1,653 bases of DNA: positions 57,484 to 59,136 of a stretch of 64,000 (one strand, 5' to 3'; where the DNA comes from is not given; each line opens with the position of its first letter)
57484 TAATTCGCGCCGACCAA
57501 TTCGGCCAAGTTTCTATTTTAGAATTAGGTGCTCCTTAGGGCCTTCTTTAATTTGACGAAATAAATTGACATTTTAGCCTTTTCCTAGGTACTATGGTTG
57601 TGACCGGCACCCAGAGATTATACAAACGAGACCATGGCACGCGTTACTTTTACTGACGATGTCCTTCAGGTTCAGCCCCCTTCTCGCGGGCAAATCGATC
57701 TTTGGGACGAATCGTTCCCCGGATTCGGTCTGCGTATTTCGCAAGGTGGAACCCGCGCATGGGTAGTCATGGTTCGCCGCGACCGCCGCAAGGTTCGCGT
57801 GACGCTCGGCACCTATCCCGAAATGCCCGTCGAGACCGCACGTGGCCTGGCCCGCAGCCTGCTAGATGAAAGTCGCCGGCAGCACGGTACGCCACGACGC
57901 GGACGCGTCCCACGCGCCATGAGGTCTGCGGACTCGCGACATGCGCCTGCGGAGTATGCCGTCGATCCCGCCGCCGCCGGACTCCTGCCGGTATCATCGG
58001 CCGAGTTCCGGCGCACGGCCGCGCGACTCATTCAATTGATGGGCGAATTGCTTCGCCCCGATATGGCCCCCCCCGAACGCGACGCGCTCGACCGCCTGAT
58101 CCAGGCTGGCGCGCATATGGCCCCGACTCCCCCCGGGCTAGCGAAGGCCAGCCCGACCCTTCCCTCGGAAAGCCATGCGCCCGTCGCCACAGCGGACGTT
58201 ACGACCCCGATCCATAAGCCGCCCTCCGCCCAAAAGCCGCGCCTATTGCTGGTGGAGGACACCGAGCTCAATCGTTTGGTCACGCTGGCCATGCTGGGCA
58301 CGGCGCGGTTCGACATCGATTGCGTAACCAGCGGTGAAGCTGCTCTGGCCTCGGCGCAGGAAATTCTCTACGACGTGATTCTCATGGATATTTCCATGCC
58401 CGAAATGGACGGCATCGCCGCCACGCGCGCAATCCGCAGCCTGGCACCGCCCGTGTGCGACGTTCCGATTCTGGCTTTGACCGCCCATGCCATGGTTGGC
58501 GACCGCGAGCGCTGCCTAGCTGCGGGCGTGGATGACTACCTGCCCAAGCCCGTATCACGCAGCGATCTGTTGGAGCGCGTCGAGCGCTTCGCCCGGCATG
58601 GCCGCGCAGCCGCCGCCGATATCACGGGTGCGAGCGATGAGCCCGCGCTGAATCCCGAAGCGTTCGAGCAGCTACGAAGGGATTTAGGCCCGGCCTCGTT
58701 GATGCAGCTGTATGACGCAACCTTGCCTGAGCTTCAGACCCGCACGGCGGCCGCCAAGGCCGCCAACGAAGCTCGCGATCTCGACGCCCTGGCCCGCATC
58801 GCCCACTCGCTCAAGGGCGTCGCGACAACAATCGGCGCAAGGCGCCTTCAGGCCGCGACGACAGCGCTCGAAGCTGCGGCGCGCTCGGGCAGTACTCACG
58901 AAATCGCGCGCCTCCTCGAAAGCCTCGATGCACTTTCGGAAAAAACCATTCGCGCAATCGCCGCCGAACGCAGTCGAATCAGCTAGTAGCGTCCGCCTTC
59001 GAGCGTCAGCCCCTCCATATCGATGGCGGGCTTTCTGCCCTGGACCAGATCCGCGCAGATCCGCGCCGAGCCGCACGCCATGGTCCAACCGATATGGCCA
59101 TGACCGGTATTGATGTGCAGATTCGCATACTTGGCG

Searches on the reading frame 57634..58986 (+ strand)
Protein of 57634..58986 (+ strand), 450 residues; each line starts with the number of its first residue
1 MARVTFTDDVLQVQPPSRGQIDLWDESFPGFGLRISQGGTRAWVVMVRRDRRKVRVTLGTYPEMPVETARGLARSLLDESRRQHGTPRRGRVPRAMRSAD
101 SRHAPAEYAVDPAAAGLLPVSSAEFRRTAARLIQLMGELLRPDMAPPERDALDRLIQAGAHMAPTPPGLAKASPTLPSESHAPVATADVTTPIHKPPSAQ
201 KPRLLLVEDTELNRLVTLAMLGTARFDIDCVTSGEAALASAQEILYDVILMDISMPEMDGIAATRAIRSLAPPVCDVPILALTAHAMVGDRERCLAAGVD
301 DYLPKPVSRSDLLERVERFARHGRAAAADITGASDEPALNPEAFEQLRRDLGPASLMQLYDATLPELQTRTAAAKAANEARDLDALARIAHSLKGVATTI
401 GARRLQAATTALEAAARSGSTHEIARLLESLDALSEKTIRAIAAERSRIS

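Call 8: search_protein_families(library=pfam, proteins=[window:57634-58986:+], max_evalue=0.01)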
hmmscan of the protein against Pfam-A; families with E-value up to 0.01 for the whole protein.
window:57634-58986:+ (450 aa): 3 families
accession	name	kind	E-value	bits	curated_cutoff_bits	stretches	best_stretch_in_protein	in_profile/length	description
PF00072.30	Response_reg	-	1.5e-24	86.7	30.2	1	205-317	2-111/111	Response regulator receiver domain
PF01627.28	Hpt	-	1.5e-10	41.6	24.6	1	359-435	2-82/84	Hpt domain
PF13356.12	Arm-DNA-bind_3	-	6.7e-09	36.2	27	1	20-79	15-69/83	Arm DNA-binding domain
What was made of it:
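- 57634..58986 (+): Gene for a 450-aa protein. Arm-DNA-bind_3 domain at aa 1-85 (57634-57888); disordered linker; helical hairpin at aa 123-161; REC domain at aa 203-322 (58240-58599); Hpt domain at aa 341-449 (58654-58980). Pfam (call 8).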

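Call 10: find_homologous_proteins(query=window:57634-58986:+)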
Query window:57634-58986:+ (450 aa): 1384 proteins with E <= 0.001 among 8000 candidates; the best 120 are listed.
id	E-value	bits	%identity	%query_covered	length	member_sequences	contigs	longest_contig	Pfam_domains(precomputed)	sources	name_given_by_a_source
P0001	1.7e-282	955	100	100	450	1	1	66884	PF13356.13,PF00072.31,PF01627.29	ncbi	ncbi:MAG: response regulator [Alphaproteobacteria bacterium]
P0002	4.1e-243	825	88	100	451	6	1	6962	PF13356.13,PF00072.31,PF01627.29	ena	-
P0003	1.4e-235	800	86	100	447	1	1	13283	PF13356.13,PF00072.31,PF01627.29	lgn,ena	-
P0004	2.4e-183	628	69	100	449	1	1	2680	PF13356.13,PF00072.31,PF01627.29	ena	-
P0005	5.3e-183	627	68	100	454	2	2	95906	PF13356.13,PF00072.31,PF01627.29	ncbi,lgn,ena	-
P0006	1.5e-140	487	65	86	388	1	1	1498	PF00072.31,PF01627.29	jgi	-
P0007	8.8e-123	429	68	70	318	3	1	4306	PF00072.31,PF01627.29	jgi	jgi:CheY-like chemotaxis protein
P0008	7.8e-105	370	47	99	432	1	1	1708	PF13356.13,PF00072.31,PF01627.29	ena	-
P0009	2.1e-102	362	46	99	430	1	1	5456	PF13356.13,PF00072.31,PF01627.29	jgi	jgi:CheY-like chemotaxis protein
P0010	2.1e-94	335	42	98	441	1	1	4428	PF13356.13,PF00072.31,PF01627.29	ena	-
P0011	5.3e-94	334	45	92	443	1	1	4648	PF13356.13,PF00072.31,PF01627.29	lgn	-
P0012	6.1e-94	334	44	98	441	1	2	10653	PF13356.13,PF00072.31,PF01627.29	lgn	-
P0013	6.1e-94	334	44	100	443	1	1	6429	PF13356.13,PF00072.31,PF01627.29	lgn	-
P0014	6.9e-94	334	44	99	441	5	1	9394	PF13356.13,PF00072.31,PF01627.29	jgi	-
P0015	2.5e-93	332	42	100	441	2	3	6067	PF13356.13,PF00072.31,PF01627.29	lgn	-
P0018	1.2e-92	330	43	99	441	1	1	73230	PF13356.13,PF00072.31,PF01627.29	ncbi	-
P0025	6.3e-61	225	49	55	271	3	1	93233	PF00072.31,PF01627.29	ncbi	ncbi:MAG: response regulator [Alphaproteobacteria bacterium]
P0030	2.2e-47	180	38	54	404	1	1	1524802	PF00072.31,PF01627.29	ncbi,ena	-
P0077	2.9e-37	147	35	55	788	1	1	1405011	PF02518.32,PF00512.32,PF13356.13,PF00989.32,PF00072.31,PF01627.29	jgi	jgi:PAS domain S-box-containing protein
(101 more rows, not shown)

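Call 13: find_encoding_contigs(protein=P0002, flank=5000, max_places=3)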
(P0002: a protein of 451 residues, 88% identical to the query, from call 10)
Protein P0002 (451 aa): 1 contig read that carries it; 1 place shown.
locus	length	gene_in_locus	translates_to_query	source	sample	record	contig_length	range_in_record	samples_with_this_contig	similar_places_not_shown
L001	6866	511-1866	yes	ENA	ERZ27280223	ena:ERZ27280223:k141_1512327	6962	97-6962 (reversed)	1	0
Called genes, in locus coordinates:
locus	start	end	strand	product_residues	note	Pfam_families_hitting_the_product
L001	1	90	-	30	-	?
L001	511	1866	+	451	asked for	PF13356:Arm-DNA-bind_3, PF00072:Response_reg, PF01627:Hpt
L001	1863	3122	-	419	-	PF00070:Pyr_redox (faint), PF01266:DAO, PF02558:ApbA (weak), PF03721:UDPG_MGDP_dh_N (faint), PF07992:Pyr_redox_2 (faint), PF13450:NAD_binding_8 (weak)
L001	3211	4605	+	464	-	PF00202:Aminotran_3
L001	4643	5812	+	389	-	PF03594:BenE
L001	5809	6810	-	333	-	PF00491:Arginase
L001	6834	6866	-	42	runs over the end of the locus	?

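Call 14: find_encoding_contigs(protein=P0003, flank=5000, max_places=3)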
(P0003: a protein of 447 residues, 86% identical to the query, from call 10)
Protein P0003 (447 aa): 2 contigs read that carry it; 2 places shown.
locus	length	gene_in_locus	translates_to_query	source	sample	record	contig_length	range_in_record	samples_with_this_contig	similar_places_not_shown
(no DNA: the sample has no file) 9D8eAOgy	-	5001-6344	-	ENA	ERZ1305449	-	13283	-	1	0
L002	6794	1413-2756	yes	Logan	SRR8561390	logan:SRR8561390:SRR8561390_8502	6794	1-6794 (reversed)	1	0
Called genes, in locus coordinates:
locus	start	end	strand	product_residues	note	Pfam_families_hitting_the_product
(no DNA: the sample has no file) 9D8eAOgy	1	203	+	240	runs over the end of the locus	PF13478:XdhC_C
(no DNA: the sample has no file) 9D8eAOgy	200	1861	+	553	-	PF00994:MoCF_biosynth (weak), PF01128:IspD, PF12804:NTP_transf_3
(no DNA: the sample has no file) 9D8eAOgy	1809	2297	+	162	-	PF01592:NifU_N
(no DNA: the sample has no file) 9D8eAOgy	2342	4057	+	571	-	PF00111:Fer2, PF00211:Guanylate_cyc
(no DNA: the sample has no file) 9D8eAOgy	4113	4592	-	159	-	PF13428:TPR_14 (faint), PF13174:TPR_6 (faint), PF13181:TPR_8 (faint), PF13432:TPR_16, PF12895:ANAPC3, PF00515:TPR_1, PF07719:TPR_2 (weak), PF14559:TPR_19, +7 more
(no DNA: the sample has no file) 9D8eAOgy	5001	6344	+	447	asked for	PF13356:Arm-DNA-bind_3, PF00072:Response_reg, PF01627:Hpt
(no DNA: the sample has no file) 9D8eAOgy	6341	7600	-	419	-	PF00070:Pyr_redox (faint), PF01266:DAO, PF02558:ApbA (weak), PF03721:UDPG_MGDP_dh_N (faint), PF07992:Pyr_redox_2 (faint), PF13450:NAD_binding_8 (weak)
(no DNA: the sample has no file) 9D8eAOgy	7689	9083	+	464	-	PF00202:Aminotran_3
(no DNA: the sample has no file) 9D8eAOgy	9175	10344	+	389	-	PF03594:BenE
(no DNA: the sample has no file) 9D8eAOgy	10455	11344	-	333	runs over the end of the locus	PF00491:Arginase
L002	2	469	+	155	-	?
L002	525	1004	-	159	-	PF13428:TPR_14 (faint), PF13174:TPR_6 (faint), PF13181:TPR_8 (faint), PF13432:TPR_16, PF12895:ANAPC3, PF00515:TPR_1, PF07719:TPR_2 (weak), PF14559:TPR_19, +7 more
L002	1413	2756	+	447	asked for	PF13356:Arm-DNA-bind_3, PF00072:Response_reg, PF01627:Hpt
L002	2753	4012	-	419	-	PF00070:Pyr_redox (faint), PF01266:DAO, PF02558:ApbA (weak), PF03721:UDPG_MGDP_dh_N (faint), PF07992:Pyr_redox_2 (faint), PF13450:NAD_binding_8 (weak)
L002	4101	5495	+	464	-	PF00202:Aminotran_3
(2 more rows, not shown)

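Call 15: find_encoding_contigs(protein=P0005, flank=5000, max_places=3)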
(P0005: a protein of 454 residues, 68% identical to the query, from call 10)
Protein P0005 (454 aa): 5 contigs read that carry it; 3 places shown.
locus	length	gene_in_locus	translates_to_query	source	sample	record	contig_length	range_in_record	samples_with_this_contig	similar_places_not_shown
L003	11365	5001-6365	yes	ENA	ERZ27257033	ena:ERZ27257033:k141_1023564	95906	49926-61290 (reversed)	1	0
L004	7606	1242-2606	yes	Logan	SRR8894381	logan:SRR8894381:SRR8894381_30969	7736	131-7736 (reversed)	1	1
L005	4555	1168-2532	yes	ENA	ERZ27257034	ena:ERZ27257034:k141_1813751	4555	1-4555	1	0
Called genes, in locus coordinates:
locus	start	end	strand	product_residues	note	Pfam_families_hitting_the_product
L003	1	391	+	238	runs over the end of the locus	PF13478:XdhC_C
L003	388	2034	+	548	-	PF01128:IspD, PF12804:NTP_transf_3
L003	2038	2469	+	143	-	PF01592:NifU_N (weak)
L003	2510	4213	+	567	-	PF00111:Fer2, PF00211:Guanylate_cyc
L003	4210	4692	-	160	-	PF13428:TPR_14 (faint), PF13174:TPR_6 (faint), PF13176:TPR_7 (faint), PF13432:TPR_16 (weak), PF12895:ANAPC3, PF00515:TPR_1 (weak), PF07719:TPR_2 (weak), PF14559:TPR_19, +4 more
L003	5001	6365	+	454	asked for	PF13356:Arm-DNA-bind_3, PF00072:Response_reg, PF01627:Hpt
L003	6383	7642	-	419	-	PF00070:Pyr_redox (faint), PF01266:DAO, PF01494:FAD_binding_3 (faint), PF02558:ApbA (weak), PF03486:HI0933_like (faint), PF03721:UDPG_MGDP_dh_N (faint), PF07992:Pyr_redox_2 (faint), PF13450:NAD_binding_8 (weak)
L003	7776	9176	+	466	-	PF00202:Aminotran_3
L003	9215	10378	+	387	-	PF03594:BenE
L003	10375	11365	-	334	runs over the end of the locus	PF00491:Arginase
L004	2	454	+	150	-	?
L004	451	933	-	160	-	PF13428:TPR_14 (faint), PF13174:TPR_6 (faint), PF13176:TPR_7 (faint), PF13432:TPR_16 (weak), PF12895:ANAPC3, PF00515:TPR_1 (weak), PF07719:TPR_2 (weak), PF14559:TPR_19, +4 more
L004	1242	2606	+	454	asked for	PF13356:Arm-DNA-bind_3, PF00072:Response_reg, PF01627:Hpt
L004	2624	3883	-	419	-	PF00070:Pyr_redox (faint), PF01266:DAO, PF01494:FAD_binding_3 (faint), PF02558:ApbA (weak), PF03486:HI0933_like (faint), PF03721:UDPG_MGDP_dh_N (faint), PF07992:Pyr_redox_2 (faint), PF13450:NAD_binding_8 (weak)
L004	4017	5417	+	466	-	PF00202:Aminotran_3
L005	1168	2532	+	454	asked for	PF13356:Arm-DNA-bind_3, PF00072:Response_reg, PF01627:Hpt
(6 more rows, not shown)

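Call 16: find_encoding_contigs(protein=P0018, flank=5000, max_places=3)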
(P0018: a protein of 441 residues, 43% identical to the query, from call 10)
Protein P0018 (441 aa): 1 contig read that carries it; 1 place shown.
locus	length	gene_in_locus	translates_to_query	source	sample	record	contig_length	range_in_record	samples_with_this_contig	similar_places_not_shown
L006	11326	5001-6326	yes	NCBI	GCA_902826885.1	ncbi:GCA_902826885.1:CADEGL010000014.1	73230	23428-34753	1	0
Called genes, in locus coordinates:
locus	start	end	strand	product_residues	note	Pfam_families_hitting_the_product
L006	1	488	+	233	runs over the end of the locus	PF13478:XdhC_C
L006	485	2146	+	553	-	PF00994:MoCF_biosynth (weak), PF01128:IspD, PF12804:NTP_transf_3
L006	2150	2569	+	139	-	PF01592:NifU_N (weak)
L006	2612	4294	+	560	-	PF00111:Fer2, PF00211:Guanylate_cyc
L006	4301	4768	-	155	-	PF13432:TPR_16, PF14559:TPR_19, PF12895:ANAPC3, PF13431:TPR_17 (weak), PF00515:TPR_1, PF07719:TPR_2, PF13181:TPR_8 (weak), PF14559:TPR_19 (weak), +5 more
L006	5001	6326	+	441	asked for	PF13356:Arm-DNA-bind_3, PF00072:Response_reg, PF01627:Hpt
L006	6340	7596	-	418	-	PF00070:Pyr_redox (faint), PF01266:DAO, PF02558:ApbA (faint), PF03486:HI0933_like (faint), PF07992:Pyr_redox_2 (faint), PF13450:NAD_binding_8 (weak)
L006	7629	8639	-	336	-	PF00491:Arginase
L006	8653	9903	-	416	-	PF00070:Pyr_redox (faint), PF00890:FAD_binding_2 (faint), PF01266:DAO, PF01593:Amino_oxidase (faint), PF03486:HI0933_like (faint), PF07992:Pyr_redox_2 (faint), PF12831:FAD_oxidored (faint), PF13450:NAD_binding_8 (weak)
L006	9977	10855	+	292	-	PF02668:TauD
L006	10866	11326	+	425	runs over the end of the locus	PF13336:AcetylCoA_hyd_C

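Call 19: find_related_loci(query=A2, collection=genome_contigs, flank=4000)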
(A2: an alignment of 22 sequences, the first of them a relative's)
Query A2 (450 aa) in genome_contigs; peptide patterns used: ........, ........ (x = any residue, [..] = any of these).
600 stretches matched a pattern (row limit reached: there are more); 590 encode a relative of the query (tblastn E <= 1e-3); the best 80 are kept; 80 distinct loci.
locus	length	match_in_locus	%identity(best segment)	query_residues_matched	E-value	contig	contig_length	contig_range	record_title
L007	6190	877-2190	44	1-446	4e-96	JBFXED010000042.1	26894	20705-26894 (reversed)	MAG: Alphaproteobacteria bacterium isolate CA_2019_TPIn_108 NODE_5678_length_26894_cov_6.147458_TPIn, whole genome shotg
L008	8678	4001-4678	38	203-426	1e-37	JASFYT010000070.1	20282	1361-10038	MAG: Rhizobiaceae bacterium isolate MAY_MAG_00006 ALL_000000002241, whole genome shotgun sequence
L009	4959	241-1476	31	189-448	6e-37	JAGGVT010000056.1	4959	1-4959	MAG: bacterium isolate AUK107 PB_MBMC_061_c_000000000033, whole genome shotgun sequence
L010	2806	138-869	40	203-432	4e-36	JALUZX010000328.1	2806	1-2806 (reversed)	MAG: Planctomycetota bacterium isolate 132-544_metabat1_scaf2bin.052 132-544_scaffold_24692_c1, whole genome shotgun seq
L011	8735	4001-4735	37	204-448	2e-34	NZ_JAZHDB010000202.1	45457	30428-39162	MAG: Desulfolutivibrio sp. isolate Bin1Zod NODE_66_length_45457_cov_41.744218, whole genome shotgun sequence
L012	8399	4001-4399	50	197-319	8e-34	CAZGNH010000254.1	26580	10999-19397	MAG TPA_asm: uncultured Chthoniobacterales bacterium isolate SRP067234_co1_232 genome assembly, contig: k99_584848, whol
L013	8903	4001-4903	35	131-419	1e-33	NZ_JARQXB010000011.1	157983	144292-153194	Stenotrophomonas sp. HITSZ_GD NODE_11_length_157983_cov_220.069478, whole genome shotgun sequence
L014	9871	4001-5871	36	190-431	6e-33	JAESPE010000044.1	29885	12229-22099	MAG: gamma proteobacterium endosymbiont of Lamellibrachia anaximandri isolate Eratosthenes 1 44, whole genome shotgun se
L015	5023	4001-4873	31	154-432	9e-33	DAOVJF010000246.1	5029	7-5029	MAG TPA_asm: Planctomycetota bacterium isolate CSMAG_1386 CSMAG_1386_k141_172438_length_5029_cov_12.0000, whole genome s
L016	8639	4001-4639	41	203-418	2e-32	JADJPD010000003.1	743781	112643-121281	MAG: Gemmatimonadetes bacterium isolate Fred_18-Q3-R57-64_BATAC.299 tig00003848-10-7432600, whole genome shotgun sequenc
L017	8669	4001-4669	34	198-418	2e-32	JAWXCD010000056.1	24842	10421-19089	MAG: Verrucomicrobiota bacterium isolate MP9P1.20 k99_1308431, whole genome shotgun sequence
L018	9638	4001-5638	35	184-449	2e-32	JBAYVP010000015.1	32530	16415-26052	MAG: Sulfuricellaceae bacterium isolate SO_2016_LW3_62 scaffold02072_LW162_2016, whole genome shotgun sequence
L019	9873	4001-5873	35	189-436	2e-32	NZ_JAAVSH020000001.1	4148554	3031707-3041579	Endosymbiont of Lamellibrachia barhami isolate D756_A12_LB11 HiC_scaffold_1, whole genome shotgun sequence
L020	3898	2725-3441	31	203-437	4e-32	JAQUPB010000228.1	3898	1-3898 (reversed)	MAG: Bacteroidales bacterium isolate STD1_214 NODE_103615_length_3898_cov_3.096261_Sandtown_D1, whole genome shotgun seq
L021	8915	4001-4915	33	172-450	7e-32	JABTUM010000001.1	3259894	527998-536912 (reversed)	MAG: Planctomycetota bacterium isolate H5_PLA8 seq001, whole genome shotgun sequence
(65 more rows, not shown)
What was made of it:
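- Tried and rejected: Genome-collection scan with the full-length alignment (call 19): the search patterns came from the REC domain, so 79 of the 80 loci were unrelated REC proteins.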

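Call 21: find_encoding_contigs(protein=P0009, flank=4000, max_places=2)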
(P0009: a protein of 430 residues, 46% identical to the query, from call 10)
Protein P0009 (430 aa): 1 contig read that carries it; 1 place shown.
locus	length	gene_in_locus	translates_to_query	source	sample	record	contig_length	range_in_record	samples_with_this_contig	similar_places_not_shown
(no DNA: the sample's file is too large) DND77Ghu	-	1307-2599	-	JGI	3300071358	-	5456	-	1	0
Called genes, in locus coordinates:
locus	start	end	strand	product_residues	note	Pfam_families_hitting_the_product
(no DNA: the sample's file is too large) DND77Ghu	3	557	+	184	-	?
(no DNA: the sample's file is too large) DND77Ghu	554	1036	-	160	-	PF13432:TPR_16, PF12895:ANAPC3, PF14559:TPR_19 (weak), PF00515:TPR_1, PF07719:TPR_2, PF13181:TPR_8 (weak), PF13414:TPR_11 (weak), PF14559:TPR_19 (weak), +5 more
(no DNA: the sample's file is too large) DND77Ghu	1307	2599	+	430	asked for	PF13356:Arm-DNA-bind_3, PF00072:Response_reg, PF01627:Hpt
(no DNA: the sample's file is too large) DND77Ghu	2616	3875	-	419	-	PF00070:Pyr_redox (faint), PF01266:DAO, PF02558:ApbA (weak), PF07992:Pyr_redox_2 (faint), PF13450:NAD_binding_8 (weak)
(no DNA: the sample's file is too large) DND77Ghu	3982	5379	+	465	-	PF00202:Aminotran_3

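Call 22: find_encoding_contigs(protein=P0012, flank=4000, max_places=2)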
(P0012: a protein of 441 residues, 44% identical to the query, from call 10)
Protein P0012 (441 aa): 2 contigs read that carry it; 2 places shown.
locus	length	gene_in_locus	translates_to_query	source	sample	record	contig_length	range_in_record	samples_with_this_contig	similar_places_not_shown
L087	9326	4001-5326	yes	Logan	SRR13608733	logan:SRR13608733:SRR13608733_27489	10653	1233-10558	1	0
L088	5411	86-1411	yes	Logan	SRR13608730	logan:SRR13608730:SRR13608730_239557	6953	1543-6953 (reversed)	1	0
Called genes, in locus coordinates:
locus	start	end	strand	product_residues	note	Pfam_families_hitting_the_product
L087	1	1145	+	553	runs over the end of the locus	PF00994:MoCF_biosynth (weak), PF01128:IspD, PF12804:NTP_transf_3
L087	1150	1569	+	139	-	PF01592:NifU_N (weak)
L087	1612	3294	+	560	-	PF00111:Fer2, PF00211:Guanylate_cyc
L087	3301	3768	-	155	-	PF13432:TPR_16, PF14559:TPR_19 (weak), PF12895:ANAPC3, PF13431:TPR_17 (weak), PF00515:TPR_1, PF07719:TPR_2, PF13181:TPR_8 (weak), PF14559:TPR_19 (weak), +4 more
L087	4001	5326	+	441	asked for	PF13356:Arm-DNA-bind_3, PF00072:Response_reg, PF01627:Hpt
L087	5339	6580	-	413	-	PF00070:Pyr_redox (faint), PF01266:DAO, PF07992:Pyr_redox_2 (faint), PF13450:NAD_binding_8 (weak)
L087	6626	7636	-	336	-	PF00491:Arginase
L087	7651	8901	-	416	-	PF00070:Pyr_redox (faint), PF00890:FAD_binding_2 (faint), PF01266:DAO, PF01593:Amino_oxidase (faint), PF03486:HI0933_like (faint), PF07992:Pyr_redox_2 (faint), PF13450:NAD_binding_8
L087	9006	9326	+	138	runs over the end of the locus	?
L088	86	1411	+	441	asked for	PF13356:Arm-DNA-bind_3, PF00072:Response_reg, PF01627:Hpt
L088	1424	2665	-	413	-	PF00070:Pyr_redox (faint), PF01266:DAO, PF07992:Pyr_redox_2 (faint), PF13450:NAD_binding_8 (weak)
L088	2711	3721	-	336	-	PF00491:Arginase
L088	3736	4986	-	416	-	PF00070:Pyr_redox (faint), PF00890:FAD_binding_2 (faint), PF01266:DAO, PF01593:Amino_oxidase (faint), PF03486:HI0933_like (faint), PF07992:Pyr_redox_2 (faint), PF13450:NAD_binding_8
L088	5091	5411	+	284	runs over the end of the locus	PF02668:TauD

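Call 23: find_encoding_contigs(protein=P0014, flank=4000, max_places=2)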
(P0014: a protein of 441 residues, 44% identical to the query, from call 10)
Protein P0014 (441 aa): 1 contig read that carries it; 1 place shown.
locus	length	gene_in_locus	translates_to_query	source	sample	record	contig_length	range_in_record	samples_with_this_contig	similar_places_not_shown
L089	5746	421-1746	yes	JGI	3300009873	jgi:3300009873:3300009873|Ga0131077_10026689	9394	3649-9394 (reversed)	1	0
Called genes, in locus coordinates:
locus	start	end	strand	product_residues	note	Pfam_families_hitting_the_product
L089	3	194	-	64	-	?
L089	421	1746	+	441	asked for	PF13356:Arm-DNA-bind_3, PF00072:Response_reg, PF01627:Hpt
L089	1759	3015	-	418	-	PF00070:Pyr_redox (faint), PF01266:DAO, PF03486:HI0933_like (faint), PF07992:Pyr_redox_2 (faint), PF13450:NAD_binding_8 (weak)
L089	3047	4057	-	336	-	PF00491:Arginase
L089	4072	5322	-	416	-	PF00070:Pyr_redox (faint), PF00890:FAD_binding_2 (faint), PF01266:DAO, PF01593:Amino_oxidase (faint), PF03486:HI0933_like (faint), PF07992:Pyr_redox_2 (faint), PF12831:FAD_oxidored (faint), PF13450:NAD_binding_8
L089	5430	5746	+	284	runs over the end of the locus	PF02668:TauD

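Call 24: find_encoding_contigs(protein=P0013, flank=4000, max_places=2)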
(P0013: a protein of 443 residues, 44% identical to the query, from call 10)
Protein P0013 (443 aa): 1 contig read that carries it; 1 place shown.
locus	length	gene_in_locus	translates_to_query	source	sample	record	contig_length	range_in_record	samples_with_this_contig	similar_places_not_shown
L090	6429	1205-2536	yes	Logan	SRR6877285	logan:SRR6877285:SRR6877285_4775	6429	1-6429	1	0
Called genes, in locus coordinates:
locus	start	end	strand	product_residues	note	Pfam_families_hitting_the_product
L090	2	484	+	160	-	?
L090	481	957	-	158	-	PF13181:TPR_8 (faint), PF13432:TPR_16, PF12895:ANAPC3, PF14559:TPR_19 (weak), PF13431:TPR_17 (weak), PF00515:TPR_1, PF07719:TPR_2, PF14559:TPR_19 (weak), +3 more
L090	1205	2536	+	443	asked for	PF13356:Arm-DNA-bind_3, PF00072:Response_reg, PF01627:Hpt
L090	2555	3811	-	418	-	PF00070:Pyr_redox (weak), PF01266:DAO, PF03486:HI0933_like (faint), PF07992:Pyr_redox_2 (weak), PF13450:NAD_binding_8 (weak)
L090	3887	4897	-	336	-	PF00491:Arginase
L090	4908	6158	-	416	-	PF00070:Pyr_redox (faint), PF01266:DAO, PF01593:Amino_oxidase (faint), PF03486:HI0933_like (faint), PF07992:Pyr_redox_2 (faint), PF12831:FAD_oxidored (faint), PF13450:NAD_binding_8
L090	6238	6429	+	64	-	?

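Call 25: find_encoding_contigs(protein=P0015, flank=4000, max_places=2)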
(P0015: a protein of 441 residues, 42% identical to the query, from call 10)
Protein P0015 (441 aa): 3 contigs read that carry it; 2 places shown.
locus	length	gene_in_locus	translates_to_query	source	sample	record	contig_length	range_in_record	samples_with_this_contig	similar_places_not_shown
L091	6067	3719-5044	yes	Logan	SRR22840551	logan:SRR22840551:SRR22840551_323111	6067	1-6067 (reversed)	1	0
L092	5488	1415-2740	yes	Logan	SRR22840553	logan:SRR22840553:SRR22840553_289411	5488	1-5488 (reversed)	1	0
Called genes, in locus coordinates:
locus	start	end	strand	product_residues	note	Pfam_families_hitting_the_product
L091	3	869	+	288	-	?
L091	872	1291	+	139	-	PF01592:NifU_N (weak)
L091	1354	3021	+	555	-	PF00111:Fer2, PF00211:Guanylate_cyc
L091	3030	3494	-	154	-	PF13432:TPR_16, PF12895:ANAPC3, PF14559:TPR_19, PF13431:TPR_17 (weak), PF00515:TPR_1, PF07719:TPR_2, PF13181:TPR_8 (weak), PF14559:TPR_19 (weak), +4 more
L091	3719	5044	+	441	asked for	PF13356:Arm-DNA-bind_3, PF00072:Response_reg, PF01627:Hpt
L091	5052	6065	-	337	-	?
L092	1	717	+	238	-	?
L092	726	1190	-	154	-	PF13432:TPR_16, PF12895:ANAPC3, PF14559:TPR_19, PF13431:TPR_17 (weak), PF00515:TPR_1, PF07719:TPR_2, PF13181:TPR_8 (weak), PF14559:TPR_19 (weak), +4 more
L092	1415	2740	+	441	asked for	PF13356:Arm-DNA-bind_3, PF00072:Response_reg, PF01627:Hpt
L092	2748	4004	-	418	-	PF00070:Pyr_redox (faint), PF01266:DAO, PF02558:ApbA (faint), PF03486:HI0933_like (faint), PF07992:Pyr_redox_2 (faint), PF13450:NAD_binding_8 (weak)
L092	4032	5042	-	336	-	PF00491:Arginase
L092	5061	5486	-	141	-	?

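Call 26: find_encoding_contigs(protein=P0004, flank=4000, max_places=2)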
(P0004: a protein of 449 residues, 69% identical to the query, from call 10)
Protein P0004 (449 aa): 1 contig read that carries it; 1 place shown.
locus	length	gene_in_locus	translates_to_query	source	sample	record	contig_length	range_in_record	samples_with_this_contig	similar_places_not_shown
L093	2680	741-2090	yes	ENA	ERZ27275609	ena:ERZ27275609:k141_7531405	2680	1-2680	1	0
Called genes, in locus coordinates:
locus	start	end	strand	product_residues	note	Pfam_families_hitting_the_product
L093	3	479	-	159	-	?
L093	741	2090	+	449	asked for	PF13356:Arm-DNA-bind_3, PF00072:Response_reg, PF01627:Hpt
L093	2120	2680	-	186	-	?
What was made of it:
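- On attP/attL recombination site of a P4-type tyrosine integrase: The same flanking genes are present on both sides in relatives down to 43% protein identity (calls 13-16, 21-26).
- Gene order is identical down to 43% protein identity, so the fusion is old (calls 13-16, 21-26).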
